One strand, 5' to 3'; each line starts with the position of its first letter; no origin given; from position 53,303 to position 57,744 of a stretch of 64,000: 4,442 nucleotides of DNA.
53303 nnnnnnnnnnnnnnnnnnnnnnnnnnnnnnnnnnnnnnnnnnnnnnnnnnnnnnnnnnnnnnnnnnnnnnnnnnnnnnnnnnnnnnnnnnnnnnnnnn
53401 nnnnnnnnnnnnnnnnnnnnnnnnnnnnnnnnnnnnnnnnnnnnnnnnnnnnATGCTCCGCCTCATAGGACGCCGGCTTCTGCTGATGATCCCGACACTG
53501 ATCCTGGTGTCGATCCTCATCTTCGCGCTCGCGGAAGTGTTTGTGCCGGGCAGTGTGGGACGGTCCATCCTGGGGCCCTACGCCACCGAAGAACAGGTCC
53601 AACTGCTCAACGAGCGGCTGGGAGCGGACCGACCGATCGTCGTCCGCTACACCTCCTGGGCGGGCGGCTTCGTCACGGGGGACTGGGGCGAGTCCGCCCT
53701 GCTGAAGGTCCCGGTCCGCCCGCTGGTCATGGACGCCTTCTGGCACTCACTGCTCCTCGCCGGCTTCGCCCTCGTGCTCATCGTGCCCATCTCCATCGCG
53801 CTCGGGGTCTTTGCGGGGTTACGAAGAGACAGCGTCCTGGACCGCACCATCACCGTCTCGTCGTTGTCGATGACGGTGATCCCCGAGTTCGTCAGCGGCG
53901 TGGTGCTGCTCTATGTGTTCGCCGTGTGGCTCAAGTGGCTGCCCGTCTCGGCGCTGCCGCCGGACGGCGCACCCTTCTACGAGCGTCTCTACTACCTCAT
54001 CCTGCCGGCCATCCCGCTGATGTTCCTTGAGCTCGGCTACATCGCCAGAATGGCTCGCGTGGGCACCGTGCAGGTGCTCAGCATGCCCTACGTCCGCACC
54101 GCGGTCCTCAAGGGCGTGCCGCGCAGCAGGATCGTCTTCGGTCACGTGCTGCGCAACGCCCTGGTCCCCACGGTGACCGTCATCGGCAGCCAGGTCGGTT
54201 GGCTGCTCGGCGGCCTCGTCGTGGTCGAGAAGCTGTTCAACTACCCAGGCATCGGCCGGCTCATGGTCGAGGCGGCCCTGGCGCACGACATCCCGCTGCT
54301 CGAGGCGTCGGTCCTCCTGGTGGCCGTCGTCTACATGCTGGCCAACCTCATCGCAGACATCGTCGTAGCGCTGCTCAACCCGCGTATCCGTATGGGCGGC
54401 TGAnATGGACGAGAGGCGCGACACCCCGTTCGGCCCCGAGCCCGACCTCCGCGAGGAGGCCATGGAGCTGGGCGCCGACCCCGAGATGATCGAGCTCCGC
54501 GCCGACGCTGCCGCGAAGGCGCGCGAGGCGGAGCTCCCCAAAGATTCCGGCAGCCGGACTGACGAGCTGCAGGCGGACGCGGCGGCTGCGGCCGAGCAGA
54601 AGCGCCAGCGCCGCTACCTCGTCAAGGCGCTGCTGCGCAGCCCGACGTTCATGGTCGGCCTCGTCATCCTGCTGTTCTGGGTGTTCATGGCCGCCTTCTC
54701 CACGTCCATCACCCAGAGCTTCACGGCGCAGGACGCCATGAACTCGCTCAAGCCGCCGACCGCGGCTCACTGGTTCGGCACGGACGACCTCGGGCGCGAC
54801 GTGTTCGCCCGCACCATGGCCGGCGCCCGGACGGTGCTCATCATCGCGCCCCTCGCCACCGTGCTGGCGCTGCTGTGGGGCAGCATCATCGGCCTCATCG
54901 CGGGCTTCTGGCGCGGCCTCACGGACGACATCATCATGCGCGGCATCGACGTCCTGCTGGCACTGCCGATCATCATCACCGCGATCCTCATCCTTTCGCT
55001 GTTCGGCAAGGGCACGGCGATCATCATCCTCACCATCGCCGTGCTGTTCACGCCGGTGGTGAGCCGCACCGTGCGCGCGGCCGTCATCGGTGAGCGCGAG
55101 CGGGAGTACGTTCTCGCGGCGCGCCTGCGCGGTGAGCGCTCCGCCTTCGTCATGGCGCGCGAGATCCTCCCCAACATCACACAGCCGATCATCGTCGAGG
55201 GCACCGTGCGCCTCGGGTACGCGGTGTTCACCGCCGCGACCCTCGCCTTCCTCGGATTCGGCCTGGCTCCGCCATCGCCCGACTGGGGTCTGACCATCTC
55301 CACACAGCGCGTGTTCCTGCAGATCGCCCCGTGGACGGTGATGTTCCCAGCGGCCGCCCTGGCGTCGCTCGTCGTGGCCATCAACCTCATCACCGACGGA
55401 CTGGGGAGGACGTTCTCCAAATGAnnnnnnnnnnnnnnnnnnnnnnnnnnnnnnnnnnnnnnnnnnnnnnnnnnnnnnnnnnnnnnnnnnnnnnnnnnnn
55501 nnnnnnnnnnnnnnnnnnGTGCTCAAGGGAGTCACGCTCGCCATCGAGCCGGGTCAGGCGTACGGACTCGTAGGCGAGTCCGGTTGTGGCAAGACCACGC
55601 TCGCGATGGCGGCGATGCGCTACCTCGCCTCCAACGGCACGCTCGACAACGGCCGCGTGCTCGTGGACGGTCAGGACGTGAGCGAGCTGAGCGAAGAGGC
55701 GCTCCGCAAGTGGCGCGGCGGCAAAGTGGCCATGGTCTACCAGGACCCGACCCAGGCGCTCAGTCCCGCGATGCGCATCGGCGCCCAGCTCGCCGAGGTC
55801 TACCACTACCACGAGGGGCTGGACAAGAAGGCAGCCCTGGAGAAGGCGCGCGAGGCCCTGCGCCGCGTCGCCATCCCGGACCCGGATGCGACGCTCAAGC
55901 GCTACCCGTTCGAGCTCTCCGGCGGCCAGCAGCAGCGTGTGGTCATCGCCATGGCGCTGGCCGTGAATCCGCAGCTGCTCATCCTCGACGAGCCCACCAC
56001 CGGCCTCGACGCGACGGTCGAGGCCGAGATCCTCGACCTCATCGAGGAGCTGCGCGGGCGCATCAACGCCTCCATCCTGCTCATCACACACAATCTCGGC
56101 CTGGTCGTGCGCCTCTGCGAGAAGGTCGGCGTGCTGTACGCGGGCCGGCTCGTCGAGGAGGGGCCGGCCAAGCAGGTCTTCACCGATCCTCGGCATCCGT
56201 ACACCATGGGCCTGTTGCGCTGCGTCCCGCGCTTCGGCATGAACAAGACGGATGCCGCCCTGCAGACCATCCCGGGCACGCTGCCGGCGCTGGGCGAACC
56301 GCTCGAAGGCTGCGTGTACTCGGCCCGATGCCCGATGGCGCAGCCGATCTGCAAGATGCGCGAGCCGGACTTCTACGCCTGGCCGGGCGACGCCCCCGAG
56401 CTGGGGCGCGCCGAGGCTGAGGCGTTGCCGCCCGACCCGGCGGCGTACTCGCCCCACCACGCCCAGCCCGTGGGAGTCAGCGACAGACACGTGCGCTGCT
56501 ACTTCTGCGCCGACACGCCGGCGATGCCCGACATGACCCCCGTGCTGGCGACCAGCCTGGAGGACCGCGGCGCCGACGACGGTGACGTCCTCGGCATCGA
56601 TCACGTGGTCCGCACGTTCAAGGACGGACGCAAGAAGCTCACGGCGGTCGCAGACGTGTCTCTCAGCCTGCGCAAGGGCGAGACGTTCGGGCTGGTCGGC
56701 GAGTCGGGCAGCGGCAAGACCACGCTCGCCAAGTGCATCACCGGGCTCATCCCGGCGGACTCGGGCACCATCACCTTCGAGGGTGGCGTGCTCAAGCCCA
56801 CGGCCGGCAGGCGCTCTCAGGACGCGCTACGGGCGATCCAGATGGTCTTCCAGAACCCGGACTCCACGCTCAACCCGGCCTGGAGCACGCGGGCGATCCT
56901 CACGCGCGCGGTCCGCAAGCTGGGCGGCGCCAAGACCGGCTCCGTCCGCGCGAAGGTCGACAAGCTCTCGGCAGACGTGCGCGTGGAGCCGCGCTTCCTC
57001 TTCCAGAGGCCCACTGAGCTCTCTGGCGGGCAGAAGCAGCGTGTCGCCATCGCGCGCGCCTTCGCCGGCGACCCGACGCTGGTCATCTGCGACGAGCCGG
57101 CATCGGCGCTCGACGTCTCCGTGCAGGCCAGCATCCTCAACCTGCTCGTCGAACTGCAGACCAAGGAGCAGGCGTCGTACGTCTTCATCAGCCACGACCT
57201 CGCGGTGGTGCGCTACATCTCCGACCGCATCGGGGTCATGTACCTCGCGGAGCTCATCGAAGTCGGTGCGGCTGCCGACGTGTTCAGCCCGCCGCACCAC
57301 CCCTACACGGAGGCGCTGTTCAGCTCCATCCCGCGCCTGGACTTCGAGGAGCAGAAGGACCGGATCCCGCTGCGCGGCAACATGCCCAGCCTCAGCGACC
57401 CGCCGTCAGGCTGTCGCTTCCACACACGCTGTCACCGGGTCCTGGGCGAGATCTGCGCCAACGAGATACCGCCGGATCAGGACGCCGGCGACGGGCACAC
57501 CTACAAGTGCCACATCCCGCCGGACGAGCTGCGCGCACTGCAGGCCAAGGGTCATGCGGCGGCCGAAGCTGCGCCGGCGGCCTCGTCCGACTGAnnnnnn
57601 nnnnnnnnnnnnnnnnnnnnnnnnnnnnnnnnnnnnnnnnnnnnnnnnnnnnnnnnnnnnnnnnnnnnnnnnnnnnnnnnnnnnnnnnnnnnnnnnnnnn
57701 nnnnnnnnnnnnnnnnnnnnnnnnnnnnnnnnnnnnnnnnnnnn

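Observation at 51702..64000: Possible anaerobic, corrinoid-dependent version of the proline-betaine / hydroxyproline-betaine catabolic module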

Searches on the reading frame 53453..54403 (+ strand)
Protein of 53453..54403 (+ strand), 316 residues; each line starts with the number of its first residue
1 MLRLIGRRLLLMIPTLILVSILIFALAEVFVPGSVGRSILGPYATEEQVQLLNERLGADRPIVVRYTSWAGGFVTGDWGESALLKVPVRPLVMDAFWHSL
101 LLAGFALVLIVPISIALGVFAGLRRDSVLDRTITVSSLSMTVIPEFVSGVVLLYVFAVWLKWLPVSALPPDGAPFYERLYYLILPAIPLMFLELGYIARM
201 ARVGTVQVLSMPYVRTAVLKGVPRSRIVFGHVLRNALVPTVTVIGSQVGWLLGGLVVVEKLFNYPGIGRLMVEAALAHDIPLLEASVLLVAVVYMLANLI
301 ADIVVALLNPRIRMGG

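Call 7: search_protein_families(library=pfam, proteins=[window:53453-54403:+])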
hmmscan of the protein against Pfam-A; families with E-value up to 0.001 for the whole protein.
window:53453-54403:+ (316 aa): 2 families
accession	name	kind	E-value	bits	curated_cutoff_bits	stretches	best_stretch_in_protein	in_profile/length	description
PF00528.27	BPD_transp_1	-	5.2e-34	118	26.4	1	115-313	2-183/184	Binding-protein-dependent transport system inner membrane component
PF19300.4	BPD_transp_1_N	-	3.1e-07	31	23.8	1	1-77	1-76/114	Binding-prot-dependent transport system membrane comp, N-term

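Call 8: search_protein_families(library=ncbifam, proteins=[window:53453-54403:+])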
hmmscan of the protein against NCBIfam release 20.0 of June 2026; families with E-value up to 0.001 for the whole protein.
window:53453-54403:+ (316 aa): 13 families
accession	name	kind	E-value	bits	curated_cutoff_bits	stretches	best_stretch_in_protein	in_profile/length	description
NF045472.1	Opp4B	equivalog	1.3e-71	241.5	450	1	1-313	1-319/319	oligopeptide ABC transporter permease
NF045470.1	Opp2B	equivalog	2.9e-69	233.6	350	1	8-313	1-300/300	nickel ABC transporter permease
NF045469.1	Opp1B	equivalog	1.2e-64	218.7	380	1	1-313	1-307/307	nickel/cobalt ABC transporter permease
NF011661.0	PRK15081.1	equivalog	3.9e-58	197.3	463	1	1-314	1-305/306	glutathione ABC transporter permease GsiC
TIGR02789.1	nickel_nikB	equivalog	2.7e-57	194.5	447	1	1-313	1-307/314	nickel ABC transporter permease subunit NikB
NF007677.0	PRK10352.1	equivalog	1.9e-56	191.4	433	1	1-314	1-308/314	nickel ABC transporter permease subunit NikB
NF045471.1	Opp3B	equivalog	2.6e-54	184.7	480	1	1-316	1-306/308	oligopeptide ABC transporter permease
NF008161.0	PRK10914.1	equivalog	4.2e-49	167.5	590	2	174-313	197-336/339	dipeptide ABC transporter permease DppB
NF007008.0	PRK09471.1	equivalog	9e-46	156.7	388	1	1-313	1-305/306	oligopeptide ABC transporter permease OppB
NF011690.0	PRK15110.1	equivalog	2.5e-27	96.2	432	2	179-310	180-311/321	putrescine export ABC transporter permease SapB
NF043081.1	MMSYN1_0165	equivalog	8.8e-27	94.1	350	1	85-314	164-386/388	oligopeptide ABC transporter permease OppB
NF011712.0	PRK15133.1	subfamily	3.9e-23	82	445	1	48-314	85-361/364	microcin C ABC transporter permease YejB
NF045474.1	Opp2C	equivalog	0.00041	20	300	0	191-250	111-170/236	nickel transporter permease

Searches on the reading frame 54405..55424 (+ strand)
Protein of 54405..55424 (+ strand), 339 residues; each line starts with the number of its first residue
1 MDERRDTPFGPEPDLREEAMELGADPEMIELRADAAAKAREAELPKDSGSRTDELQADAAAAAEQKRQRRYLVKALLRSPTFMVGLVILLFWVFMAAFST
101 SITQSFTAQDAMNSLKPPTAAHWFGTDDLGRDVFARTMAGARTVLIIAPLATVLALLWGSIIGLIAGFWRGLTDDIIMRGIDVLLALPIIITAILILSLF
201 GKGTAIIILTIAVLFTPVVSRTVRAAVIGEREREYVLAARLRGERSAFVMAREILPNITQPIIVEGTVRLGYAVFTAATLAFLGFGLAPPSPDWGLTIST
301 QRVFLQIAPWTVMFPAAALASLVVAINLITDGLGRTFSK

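Call 7: search_protein_families(library=pfam, proteins=[window:54405-55424:+])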
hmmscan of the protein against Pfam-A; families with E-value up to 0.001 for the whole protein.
window:54405-55424:+ (339 aa): 2 families
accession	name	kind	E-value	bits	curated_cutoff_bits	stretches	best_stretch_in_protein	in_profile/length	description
PF00528.27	BPD_transp_1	-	3e-23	83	26.4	1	159-337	1-178/184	Binding-protein-dependent transport system inner membrane component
PF12911.12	OppC_N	-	3.6e-06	27.2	23.9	1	73-118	7-53/53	N-terminal TM domain of oligopeptide transport permease C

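Call 8: search_protein_families(library=ncbifam, proteins=[window:54405-55424:+])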
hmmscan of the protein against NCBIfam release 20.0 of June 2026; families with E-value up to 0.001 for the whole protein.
window:54405-55424:+ (339 aa): 19 families
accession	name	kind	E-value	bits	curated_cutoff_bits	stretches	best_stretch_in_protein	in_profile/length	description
NF045474.1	Opp2C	equivalog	2.8e-62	210.4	300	1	108-335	6-233/236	nickel transporter permease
NF045476.1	Opp4C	equivalog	3.5e-62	210.2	350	1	72-336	6-274/278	oligopeptide ABC transporter permease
TIGR02790.1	nickel_nikC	equivalog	4.7e-57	193.5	358.45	1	84-335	3-255/258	nickel ABC transporter permease subunit NikC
NF045473.1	Opp1C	equivalog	2.3e-54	184.6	350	1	80-335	5-261/267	nickel/cobalt ABC transporter permease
NF011662.0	PRK15082.1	equivalog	1.3e-51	175.8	484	1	77-334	34-293/303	glutathione ABC transporter permease GsiD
NF008160.0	PRK10913.1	equivalog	9.4e-51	173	483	1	78-334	28-291/300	dipeptide ABC transporter permease DppC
NF007738.0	PRK10417.1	equivalog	2e-50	171.9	335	1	81-333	10-263/277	nickel ABC transporter permease subunit NikC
NF007376.0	PRK09881.1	equivalog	3.8e-47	160.7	434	1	60-333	11-285/298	D,D-dipeptide ABC transporter permease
NF045475.1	Opp3C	equivalog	8.3e-46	156.6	450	1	120-335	106-321/328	oligopeptide ABC transporter permease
NF011691.0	PRK15111.1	equivalog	1.8e-42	145.9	379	1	83-336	30-290/296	putrescine export ABC transporter permease SapC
NF043080.1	MMSYN1_0166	equivalog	3.4e-38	131.3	370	1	72-330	30-294/307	oligopeptide ABC transporter permease OppC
NF011935.0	PRK15406.1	equivalog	1.9e-35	123.1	433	1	68-334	30-294/302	oligopeptide ABC transporter permease OppC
NF047573.1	opine_perm_CntC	exception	2.9e-35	121.9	440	1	74-333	3-263/271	staphylopine uptake ABC transporter permease subunit CntC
NF011596.0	PRK15021.1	subfamily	1.6e-18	66.9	439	1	92-325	92-326/341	microcin C ABC transporter permease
TIGR02789.1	nickel_nikB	equivalog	1.9e-06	27.5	447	1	143-270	100-242/314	nickel ABC transporter permease subunit NikB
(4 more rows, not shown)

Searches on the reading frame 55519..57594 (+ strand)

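Call 7: search_protein_families(library=pfam, proteins=[window:55519-57594:+])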
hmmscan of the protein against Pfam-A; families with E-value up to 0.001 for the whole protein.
window:55519-57594:+ (691 aa): 18 families
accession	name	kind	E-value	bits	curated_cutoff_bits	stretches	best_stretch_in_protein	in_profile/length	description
PF00005.33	ABC_tran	-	7.6e-63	211.6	25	2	2-161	1-137/137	ABC transporter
PF08352.17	oligo_HPY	-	3.9e-39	133.3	27.1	2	212-278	1-65/65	Oligopeptide/dipeptide transporter, C-terminal region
PF13304.12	AAA_21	-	4e-15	57.1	27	1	126-196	231-303/304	AAA domain, putative AbiEii toxin, Type IV TA system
PF02463.25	SMC_N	-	1.2e-12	48.2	40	2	391-574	28-212/220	RecF/RecN/SMC N terminal domain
PF13401.12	AAA_22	-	1.4e-06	29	27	0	392-495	10-65/130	AAA domain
PF13191.12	AAA_16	-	2.1e-06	28.8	32.6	0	388-484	25-124/167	AAA ATPase domain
PF05729.18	NACHT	-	2.2e-05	24.8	26.7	0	17-40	5-28/167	NACHT domain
PF20720.3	nSTAND3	-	2.3e-05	24.6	27.2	0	17-41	22-46/155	Novel STAND NTPase 3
PF00006.31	ATP-synt_ab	-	2.8e-05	24.3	29.5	0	7-96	9-101/213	ATP synthase alpha/beta family, nucleotide-binding domain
PF01078.27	Mg_chelatase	-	3.7e-05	23.7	20.3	0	391-450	26-84/207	Magnesium chelatase, subunit ChlI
PF13555.12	AAA_29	-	4.6e-05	23.5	27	0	386-408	22-43/61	P-loop containing region of AAA domain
PF00004.35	AAA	-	6.3e-05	23.9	21.2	0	17-37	3-23/131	ATPase family associated with various cellular activities (AAA)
PF13476.12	AAA_23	-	0.00024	22.2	27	0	389-408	21-40/201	AAA domain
PF07728.20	AAA_5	-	0.00034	21.1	22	0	17-36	4-23/139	AAA domain (dynein-related subfamily)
PF00931.28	NB-ARC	-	0.00046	20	23.5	0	14-35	20-41/248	NB-ARC domain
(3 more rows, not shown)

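Call 8: search_protein_families(library=ncbifam, proteins=[window:55519-57594:+])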
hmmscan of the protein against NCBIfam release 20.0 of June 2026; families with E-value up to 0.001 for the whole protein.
window:55519-57594:+ (691 aa): 193 families (the best 25 are shown)
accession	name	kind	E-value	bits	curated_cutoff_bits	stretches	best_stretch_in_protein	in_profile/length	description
NF008453.0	PRK11308.1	subfamily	1.6e-150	500.9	408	2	363-666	24-325/334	dipeptide ABC transporter ATP-binding protein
NF007010.1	PRK09473.1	subfamily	2.6e-142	473.2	575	2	6-284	25-299/318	oligopeptide ABC transporter ATP-binding protein OppD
NF011659.0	PRK15079.1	equivalog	5.5e-142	472.4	540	2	367-653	30-318/334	murein tripeptide/oligopeptide ABC transporter ATP binding protein OppF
NF008246.0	PRK11022.1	equivalog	1.3e-137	458.3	541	2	6-286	27-305/326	dipeptide ABC transporter ATP-binding protein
NF043079.1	MMSYN1_0167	equivalog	2.9e-126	422.5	740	3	60-286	298-522/561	oligopeptide ABC transporter ATP-binding protein OppD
NF043071.1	DppF_dipep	equivalog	1.1e-124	416.2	660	2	371-651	33-312/331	dipeptide ABC transporter ATP-binding subunit DppF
NF007613.0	PRK10261.1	equivalog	2.7e-122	409.3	1077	2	3-244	33-280/623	glutathione ABC transporter ATP-binding protein GsiA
NF011713.0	PRK15134.1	equivalog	1.2e-120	403.6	834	2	3-237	26-261/529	microcin C ABC transporter ATP-binding protein YejF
TIGR02770.1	nickel_nikD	equivalog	8.9e-108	359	318.7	2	3-233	3-226/230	nickel import ATP-binding protein NikD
TIGR02769.1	nickel_nikE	equivalog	5.9e-105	350.5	332.55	2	367-603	12-252/265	nickel import ATP-binding protein NikE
NF047576.1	opine_ATP_CntF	equivalog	6.1e-105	350.2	385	2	3-234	21-251/264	staphylopine uptake ABC transporter ATP-binding protein CntF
NF047578.1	opine_ATP_CntD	equivalog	2e-104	348.6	380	2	3-233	21-250/266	staphylopine uptake ABC transporter ATP-binding protein CntD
NF043078.1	MMSYN1_0168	equivalog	8.1e-104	348.5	800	4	485-615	478-608/649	oligopeptide ABC transporter ATP-binding protein OppF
NF011674.0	PRK15093.1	equivalog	4e-103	345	627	2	5-279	26-306/330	putrescine export ABC transporter ATP-binding protein SapD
NF007739.0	PRK10419.1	subfamily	1.7e-101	339.3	354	2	367-588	18-239/268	nickel ABC transporter ATP-binding protein NikE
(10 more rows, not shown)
